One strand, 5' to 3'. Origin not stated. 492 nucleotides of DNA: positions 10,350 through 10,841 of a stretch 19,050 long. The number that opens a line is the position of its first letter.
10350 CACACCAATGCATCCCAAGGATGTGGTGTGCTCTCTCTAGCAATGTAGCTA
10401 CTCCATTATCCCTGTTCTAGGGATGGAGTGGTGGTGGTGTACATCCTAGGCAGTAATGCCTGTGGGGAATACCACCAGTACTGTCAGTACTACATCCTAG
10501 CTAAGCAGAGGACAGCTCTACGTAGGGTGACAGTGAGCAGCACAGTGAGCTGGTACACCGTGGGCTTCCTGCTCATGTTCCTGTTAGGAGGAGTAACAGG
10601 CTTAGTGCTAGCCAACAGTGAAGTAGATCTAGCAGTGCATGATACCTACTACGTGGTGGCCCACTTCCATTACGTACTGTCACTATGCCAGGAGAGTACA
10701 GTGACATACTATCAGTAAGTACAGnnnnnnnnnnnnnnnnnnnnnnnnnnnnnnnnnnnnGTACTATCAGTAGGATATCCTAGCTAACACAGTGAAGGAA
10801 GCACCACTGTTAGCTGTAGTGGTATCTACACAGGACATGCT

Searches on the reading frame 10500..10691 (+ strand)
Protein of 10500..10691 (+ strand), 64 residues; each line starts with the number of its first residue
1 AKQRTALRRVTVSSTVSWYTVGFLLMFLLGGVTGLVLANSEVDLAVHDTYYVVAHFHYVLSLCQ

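Call 55: find_homologous_proteins(query=window:10500-10691:+, max_evalue=1e-8)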
Query seq(64 aa) (64 aa): 485 proteins with E <= 1e-8 among 570 candidates; the best 120 are listed.
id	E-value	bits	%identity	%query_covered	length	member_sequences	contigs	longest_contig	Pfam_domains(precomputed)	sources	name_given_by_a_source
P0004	6.0e-24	100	81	94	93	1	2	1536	PF00115.26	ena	-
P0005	1.2e-22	96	84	88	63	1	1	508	PF00115.26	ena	-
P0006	1.0e-21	93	84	88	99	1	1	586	PF00115.26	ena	-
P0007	1.1e-21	93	79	88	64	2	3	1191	PF00115.26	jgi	jgi:heme/copper-type cytochrome/quinol oxidase subunit 1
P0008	1.6e-21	93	80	88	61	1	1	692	PF00115.26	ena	-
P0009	1.7e-21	93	78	86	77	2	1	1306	PF00115.26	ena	-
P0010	2.6e-21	92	80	88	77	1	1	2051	PF00115.26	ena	-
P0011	2.9e-21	92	84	78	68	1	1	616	PF00115.26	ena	-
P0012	4.3e-21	91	83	91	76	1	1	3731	PF00115.26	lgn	-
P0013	5.4e-21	91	82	86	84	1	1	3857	PF00115.26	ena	-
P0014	5.7e-21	91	79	88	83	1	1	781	PF00115.26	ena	-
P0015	6.0e-21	91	80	86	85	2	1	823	PF00115.26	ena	-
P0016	7.7e-21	91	80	86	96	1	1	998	PF00115.26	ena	-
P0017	1.4e-20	90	80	88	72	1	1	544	PF00115.26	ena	-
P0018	1.6e-20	90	76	86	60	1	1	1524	PF00115.26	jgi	jgi:heme/copper-type cytochrome/quinol oxidase subunit 1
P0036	1.7e-18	83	82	77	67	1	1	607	PF00115.26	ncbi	-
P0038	3.1e-18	83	91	69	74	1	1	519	PF00115.26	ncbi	-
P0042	6.8e-18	81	78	78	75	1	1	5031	PF00115.26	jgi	jgi:heme/copper-type cytochrome/quinol oxidase subunit 1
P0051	1.5e-14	71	82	53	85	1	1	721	PF00115.26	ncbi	-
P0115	5.6e-13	66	87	61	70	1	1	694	PF00115.26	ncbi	-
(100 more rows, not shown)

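Call 56: find_encoding_contigs(protein=P0012, flank=5000, max_places=3)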
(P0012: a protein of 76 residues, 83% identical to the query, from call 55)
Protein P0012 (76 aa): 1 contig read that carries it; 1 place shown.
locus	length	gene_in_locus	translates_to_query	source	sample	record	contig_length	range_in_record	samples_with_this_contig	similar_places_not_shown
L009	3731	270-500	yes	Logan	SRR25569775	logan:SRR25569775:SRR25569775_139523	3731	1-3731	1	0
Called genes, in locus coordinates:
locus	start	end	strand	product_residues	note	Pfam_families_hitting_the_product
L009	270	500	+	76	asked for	PF00115:COX1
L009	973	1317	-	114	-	-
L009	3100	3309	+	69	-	-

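Call 57: find_encoding_contigs(protein=P0042, flank=5000, max_places=3)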
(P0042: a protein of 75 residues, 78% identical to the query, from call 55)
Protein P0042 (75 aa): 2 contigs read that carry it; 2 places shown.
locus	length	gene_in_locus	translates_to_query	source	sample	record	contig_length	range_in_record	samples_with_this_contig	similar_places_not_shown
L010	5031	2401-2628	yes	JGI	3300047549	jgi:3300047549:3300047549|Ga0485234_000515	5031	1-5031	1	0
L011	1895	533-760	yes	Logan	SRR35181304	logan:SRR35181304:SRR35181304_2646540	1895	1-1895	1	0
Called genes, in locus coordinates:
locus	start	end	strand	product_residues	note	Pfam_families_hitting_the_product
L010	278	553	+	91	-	-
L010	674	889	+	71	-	-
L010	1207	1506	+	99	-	-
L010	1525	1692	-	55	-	-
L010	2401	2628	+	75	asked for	PF00115:COX1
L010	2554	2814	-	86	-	-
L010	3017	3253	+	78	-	PF00115:COX1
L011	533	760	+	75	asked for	PF00115:COX1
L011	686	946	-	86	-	-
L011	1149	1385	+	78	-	PF00115:COX1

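Call 58: find_encoding_contigs(protein=P0013, flank=5000, max_places=3)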
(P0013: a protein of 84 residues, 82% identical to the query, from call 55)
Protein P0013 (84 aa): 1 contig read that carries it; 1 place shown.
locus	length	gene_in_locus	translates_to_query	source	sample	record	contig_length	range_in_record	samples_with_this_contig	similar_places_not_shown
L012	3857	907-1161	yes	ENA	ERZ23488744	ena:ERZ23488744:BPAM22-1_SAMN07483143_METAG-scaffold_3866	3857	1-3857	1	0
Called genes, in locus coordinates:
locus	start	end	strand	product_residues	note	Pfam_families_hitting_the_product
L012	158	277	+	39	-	-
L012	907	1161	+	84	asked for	PF00115:COX1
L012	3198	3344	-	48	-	-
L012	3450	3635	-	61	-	-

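Call 63: list_cluster_members(proteins=[P0036, P0038, P0051, P0115])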
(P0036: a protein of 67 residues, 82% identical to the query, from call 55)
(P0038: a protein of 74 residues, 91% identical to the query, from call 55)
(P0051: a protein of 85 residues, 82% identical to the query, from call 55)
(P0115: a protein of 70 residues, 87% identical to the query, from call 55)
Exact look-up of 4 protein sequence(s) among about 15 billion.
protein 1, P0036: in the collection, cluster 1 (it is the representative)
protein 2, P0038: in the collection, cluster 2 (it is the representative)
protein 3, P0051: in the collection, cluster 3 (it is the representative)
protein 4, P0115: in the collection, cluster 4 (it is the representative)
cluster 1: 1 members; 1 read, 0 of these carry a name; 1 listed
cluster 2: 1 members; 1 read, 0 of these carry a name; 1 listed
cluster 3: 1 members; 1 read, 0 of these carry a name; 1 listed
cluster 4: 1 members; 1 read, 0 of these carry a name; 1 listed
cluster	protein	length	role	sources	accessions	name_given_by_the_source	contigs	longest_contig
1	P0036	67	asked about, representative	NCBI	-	-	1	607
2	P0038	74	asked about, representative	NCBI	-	-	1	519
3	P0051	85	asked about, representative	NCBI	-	-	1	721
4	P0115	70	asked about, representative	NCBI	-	-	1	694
